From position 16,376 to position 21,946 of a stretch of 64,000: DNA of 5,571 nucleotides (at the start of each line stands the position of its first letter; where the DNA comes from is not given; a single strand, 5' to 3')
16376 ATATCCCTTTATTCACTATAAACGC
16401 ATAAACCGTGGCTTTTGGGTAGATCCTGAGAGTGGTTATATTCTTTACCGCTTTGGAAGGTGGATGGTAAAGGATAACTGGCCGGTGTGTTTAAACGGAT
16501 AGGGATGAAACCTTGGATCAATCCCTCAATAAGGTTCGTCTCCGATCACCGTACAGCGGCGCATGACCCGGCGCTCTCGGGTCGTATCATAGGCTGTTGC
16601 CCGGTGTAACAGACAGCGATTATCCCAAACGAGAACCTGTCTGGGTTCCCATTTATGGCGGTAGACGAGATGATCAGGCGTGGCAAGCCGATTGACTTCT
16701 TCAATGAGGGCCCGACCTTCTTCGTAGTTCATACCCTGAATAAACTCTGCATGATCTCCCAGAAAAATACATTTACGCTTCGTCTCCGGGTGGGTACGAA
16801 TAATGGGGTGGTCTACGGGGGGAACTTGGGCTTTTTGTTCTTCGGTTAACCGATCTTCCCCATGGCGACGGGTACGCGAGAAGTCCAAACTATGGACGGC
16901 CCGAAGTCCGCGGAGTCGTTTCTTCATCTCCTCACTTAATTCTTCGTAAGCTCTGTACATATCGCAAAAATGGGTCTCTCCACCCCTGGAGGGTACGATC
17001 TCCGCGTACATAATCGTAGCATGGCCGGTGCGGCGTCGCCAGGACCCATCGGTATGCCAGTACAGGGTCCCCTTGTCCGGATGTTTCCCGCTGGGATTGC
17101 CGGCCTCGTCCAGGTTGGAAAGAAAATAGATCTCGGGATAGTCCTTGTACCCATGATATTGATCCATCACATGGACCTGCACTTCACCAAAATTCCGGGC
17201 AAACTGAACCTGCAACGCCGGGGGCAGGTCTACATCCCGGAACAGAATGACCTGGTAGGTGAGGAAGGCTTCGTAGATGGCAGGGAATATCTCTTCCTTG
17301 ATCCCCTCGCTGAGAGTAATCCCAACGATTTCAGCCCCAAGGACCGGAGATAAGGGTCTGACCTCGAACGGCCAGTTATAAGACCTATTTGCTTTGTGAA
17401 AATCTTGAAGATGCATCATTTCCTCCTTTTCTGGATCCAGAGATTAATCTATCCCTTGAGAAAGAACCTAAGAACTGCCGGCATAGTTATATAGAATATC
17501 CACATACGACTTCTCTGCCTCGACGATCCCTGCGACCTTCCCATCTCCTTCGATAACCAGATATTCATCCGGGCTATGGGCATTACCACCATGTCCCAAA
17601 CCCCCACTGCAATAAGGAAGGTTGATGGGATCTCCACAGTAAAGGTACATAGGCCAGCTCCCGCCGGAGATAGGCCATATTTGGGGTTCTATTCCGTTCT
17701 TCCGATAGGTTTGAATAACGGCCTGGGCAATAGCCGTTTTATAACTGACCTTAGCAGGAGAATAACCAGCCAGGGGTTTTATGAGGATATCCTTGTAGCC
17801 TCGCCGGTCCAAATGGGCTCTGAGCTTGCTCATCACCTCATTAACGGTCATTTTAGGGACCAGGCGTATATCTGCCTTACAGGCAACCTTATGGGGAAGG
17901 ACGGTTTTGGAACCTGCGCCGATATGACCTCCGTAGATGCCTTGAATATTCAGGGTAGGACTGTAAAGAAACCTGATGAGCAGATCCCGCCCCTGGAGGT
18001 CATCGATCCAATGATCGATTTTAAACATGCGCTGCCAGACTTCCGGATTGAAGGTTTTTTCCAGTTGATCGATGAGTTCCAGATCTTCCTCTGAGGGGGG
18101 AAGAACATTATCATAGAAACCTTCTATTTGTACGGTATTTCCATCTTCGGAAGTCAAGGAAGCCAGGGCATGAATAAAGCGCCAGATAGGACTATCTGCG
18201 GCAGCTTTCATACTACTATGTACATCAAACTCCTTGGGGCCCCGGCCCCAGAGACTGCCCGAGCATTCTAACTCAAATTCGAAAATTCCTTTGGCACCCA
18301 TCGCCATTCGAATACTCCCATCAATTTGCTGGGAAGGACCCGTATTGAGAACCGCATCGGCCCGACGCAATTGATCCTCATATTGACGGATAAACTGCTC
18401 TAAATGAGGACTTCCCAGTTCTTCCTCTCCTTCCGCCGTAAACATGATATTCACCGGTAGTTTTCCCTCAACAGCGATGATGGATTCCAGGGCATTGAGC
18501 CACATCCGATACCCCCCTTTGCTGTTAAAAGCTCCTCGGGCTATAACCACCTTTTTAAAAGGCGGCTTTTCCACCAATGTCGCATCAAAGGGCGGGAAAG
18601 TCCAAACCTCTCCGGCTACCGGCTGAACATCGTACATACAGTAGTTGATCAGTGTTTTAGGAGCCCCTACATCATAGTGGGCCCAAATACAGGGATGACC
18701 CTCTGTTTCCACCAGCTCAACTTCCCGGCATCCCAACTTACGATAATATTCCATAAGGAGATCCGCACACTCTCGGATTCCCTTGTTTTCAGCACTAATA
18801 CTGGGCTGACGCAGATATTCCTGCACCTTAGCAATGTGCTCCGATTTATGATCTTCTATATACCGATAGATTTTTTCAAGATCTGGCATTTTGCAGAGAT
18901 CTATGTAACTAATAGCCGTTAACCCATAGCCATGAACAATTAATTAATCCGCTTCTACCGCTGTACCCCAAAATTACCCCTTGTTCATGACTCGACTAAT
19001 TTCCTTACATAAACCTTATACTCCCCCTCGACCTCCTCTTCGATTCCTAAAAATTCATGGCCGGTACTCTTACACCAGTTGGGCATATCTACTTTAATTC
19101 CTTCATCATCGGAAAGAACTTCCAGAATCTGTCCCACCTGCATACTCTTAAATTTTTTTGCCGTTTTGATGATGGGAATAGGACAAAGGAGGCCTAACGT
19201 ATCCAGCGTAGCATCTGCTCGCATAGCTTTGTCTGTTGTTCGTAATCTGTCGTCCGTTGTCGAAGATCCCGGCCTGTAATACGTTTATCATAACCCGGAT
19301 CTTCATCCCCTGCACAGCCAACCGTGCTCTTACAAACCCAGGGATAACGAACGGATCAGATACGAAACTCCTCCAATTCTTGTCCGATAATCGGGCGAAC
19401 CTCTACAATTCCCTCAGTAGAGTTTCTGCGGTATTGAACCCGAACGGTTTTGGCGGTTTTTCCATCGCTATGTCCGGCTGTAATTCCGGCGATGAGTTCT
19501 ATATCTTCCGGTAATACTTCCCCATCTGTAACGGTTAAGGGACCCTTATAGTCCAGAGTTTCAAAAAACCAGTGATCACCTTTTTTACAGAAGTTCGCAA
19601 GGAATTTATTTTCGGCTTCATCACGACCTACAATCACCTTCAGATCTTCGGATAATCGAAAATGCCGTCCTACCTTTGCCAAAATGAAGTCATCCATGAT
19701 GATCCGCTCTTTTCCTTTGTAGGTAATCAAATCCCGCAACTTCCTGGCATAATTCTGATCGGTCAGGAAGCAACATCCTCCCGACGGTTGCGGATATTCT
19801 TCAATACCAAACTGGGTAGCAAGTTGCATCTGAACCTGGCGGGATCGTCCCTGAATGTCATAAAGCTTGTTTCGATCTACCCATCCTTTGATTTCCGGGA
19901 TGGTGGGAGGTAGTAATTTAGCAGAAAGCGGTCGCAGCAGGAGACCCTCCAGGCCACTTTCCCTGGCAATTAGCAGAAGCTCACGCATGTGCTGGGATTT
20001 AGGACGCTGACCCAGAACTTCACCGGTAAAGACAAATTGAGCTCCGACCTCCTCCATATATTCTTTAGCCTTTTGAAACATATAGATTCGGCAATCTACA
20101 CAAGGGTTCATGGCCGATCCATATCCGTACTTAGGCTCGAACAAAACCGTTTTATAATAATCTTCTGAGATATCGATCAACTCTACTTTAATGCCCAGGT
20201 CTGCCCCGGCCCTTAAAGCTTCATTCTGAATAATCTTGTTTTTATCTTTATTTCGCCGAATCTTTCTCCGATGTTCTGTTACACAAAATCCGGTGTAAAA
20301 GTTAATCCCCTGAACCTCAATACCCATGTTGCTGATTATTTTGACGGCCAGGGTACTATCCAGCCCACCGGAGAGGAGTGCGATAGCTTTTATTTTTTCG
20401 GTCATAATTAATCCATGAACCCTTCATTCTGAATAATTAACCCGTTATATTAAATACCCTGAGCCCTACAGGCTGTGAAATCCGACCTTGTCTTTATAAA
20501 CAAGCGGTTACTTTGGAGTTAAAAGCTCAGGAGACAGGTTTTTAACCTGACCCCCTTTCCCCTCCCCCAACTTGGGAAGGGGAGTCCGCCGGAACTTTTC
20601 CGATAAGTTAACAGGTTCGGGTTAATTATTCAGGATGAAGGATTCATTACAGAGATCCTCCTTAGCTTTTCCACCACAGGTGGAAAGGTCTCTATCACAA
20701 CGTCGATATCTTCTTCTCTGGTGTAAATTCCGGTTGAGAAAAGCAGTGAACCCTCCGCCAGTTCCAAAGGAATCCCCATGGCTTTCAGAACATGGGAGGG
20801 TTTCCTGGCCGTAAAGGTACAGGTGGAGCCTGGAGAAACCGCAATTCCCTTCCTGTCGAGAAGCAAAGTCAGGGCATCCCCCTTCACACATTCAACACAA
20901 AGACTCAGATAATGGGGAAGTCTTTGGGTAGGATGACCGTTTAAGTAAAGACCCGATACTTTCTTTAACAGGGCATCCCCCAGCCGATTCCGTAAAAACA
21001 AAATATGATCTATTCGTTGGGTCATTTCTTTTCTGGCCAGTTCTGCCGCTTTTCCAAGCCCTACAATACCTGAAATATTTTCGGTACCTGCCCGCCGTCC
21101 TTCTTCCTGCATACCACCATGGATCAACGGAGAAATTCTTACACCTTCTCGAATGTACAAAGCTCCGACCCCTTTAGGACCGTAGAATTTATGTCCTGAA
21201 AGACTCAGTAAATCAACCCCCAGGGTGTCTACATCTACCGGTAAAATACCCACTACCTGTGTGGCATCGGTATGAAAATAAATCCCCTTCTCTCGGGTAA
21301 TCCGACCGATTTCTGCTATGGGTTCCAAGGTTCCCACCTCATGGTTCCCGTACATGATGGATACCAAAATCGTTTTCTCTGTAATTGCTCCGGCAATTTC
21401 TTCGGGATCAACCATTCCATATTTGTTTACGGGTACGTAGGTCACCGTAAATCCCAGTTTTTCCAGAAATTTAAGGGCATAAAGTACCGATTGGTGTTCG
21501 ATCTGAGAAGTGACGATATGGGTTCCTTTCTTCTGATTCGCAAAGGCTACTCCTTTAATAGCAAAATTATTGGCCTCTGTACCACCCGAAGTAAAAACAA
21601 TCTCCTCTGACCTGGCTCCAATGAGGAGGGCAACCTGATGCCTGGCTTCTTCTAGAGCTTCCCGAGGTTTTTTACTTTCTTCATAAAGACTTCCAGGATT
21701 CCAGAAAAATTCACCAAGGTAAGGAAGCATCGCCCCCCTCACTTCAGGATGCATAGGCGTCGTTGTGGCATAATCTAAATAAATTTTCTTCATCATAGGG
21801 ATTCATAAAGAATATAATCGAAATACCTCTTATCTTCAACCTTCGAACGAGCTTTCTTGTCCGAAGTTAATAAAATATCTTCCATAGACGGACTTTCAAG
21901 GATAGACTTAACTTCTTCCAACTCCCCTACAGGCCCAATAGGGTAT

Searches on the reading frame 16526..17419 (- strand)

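Call 37: search_protein_families(library=pfam, proteins=[window:16526-17419:-], max_evalue=1e-8)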
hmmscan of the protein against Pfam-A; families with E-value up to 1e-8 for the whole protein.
window:16526-17419:- (297 aa): 1 family
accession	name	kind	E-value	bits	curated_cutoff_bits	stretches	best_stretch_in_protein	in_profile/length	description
PF02668.22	TauD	-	6.7e-66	223.4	27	1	19-290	1-267/267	Taurine catabolism dioxygenase TauD, TfdA family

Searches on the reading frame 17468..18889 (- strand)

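Call 18: search_protein_families(library=ncbifam, proteins=[window:17468-18889:-], max_evalue=0.00001)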
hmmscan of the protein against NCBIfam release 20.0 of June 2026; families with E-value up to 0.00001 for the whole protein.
window:17468-18889:- (473 aa): 17 families
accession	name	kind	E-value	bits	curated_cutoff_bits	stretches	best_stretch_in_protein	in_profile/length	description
NF005034.0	PRK06446.1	subfamily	1.1e-75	255.1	369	1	17-447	3-417/436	hypothetical protein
NF006053.0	PRK08201.1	equivalog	1.6e-67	228.4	441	1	6-447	4-437/458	dipeptidase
NF006579.0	PRK09104.1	subfamily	1.9e-55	188.7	327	1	3-442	5-441/465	hypothetical protein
NF005914.0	PRK07907.1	subfamily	5.7e-27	94.7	300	1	5-385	7-373/456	hypothetical protein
NF006399.0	PRK08651.1-2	equivalog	9.8e-24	84.1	381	1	31-247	19-215/405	succinyl-diaminopimelate desuccinylase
NF005478.0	PRK07079.1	subfamily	4.2e-22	78.7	330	1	55-418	62-409/469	hypothetical protein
TIGR01910.1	DapE-ArgE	subfamily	1e-15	57.9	217.6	1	26-241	8-208/373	ArgE/DapE family deacylase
NF009557.0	PRK13009.1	equivalog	4.9e-10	39.1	284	1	16-248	3-218/377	succinyl-diaminopimelate desuccinylase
NF006400.0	PRK08651.1-3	equivalog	2e-09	36.7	374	0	311-466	256-403/410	succinyl-diaminopimelate desuccinylase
NF006326.0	PRK08554.1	equivalog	2.5e-09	36.5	354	1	35-163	31-150/446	peptidase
TIGR01880.1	Ac-peptdase-euk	subfamily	7.1e-09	34.8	338.6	1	15-184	9-176/401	N-acyl-aliphatic-L-amino acid amidohydrolase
NF009558.0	PRK13013.1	equivalog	1.3e-08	33.9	428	1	5-213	5-213/429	acetylornithine deacetylase/succinyl-diaminopimelate desuccinylase family protein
NF010589.0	PRK13983.1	equivalog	8.2e-08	31.6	333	0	5-180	3-185/409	M20 family metallo-hydrolase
NF005710.0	PRK07522.1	subfamily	1.5e-07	31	412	0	86-212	78-192/391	acetylornithine deacetylase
TIGR01892.1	AcOrn-deacetyl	equivalog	2.2e-07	30.3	297.7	0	85-248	67-206/365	acetylornithine deacetylase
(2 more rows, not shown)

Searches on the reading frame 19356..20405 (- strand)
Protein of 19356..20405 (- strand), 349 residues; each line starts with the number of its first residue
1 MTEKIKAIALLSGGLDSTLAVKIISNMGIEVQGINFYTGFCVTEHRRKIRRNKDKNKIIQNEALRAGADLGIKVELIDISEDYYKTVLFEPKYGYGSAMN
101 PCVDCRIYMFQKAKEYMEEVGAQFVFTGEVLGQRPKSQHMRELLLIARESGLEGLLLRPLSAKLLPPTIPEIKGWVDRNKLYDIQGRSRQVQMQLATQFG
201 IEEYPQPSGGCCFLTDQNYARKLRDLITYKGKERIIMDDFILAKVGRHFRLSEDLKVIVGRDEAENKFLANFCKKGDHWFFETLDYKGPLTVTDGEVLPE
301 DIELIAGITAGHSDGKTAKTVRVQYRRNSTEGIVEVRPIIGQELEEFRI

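Call 18: search_protein_families(library=ncbifam, proteins=[window:19356-20405:-], max_evalue=0.00001)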
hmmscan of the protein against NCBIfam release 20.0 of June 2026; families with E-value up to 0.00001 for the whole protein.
window:19356-20405:- (349 aa): 4 families
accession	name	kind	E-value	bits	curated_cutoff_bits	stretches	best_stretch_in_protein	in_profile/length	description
NF006222.0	PRK08349.1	subfamily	3.6e-14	53.1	251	1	5-160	1-141/198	hypothetical protein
NF001138.1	PRK00143.1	equivalog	6.7e-13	48.3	284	1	8-136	3-128/345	tRNA 2-thiouridine(34) synthase MnmA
TIGR00420.1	trmU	equivalog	7.2e-11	41.5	236.95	1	7-130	3-126/351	tRNA 2-thiouridine(34) synthase MnmA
TIGR00342.1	TIGR00342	equivalog_domain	3.9e-10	39.4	264.5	1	6-160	174-312/373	tRNA uracil 4-sulfurtransferase ThiI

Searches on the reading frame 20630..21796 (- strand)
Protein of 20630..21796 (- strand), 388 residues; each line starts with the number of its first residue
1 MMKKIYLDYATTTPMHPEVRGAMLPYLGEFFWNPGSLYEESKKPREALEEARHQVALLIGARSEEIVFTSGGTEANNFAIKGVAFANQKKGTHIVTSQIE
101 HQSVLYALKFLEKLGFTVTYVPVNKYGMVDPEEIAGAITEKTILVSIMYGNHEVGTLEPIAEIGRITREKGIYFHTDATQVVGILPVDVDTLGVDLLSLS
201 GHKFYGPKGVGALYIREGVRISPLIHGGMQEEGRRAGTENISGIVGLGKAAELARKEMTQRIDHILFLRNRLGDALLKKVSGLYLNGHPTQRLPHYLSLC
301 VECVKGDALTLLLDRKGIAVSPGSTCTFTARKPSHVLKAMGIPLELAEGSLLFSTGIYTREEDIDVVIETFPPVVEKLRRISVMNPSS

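Call 37: search_protein_families(library=pfam, proteins=[window:20630-21796:-], max_evalue=1e-8)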
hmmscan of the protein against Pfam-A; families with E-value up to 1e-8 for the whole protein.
window:20630-21796:- (388 aa): 1 family
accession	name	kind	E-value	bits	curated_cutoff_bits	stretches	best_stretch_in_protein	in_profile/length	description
PF00266.25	Aminotran_5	-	4e-80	270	21.5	1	5-366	1-370/371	Aminotransferase class-V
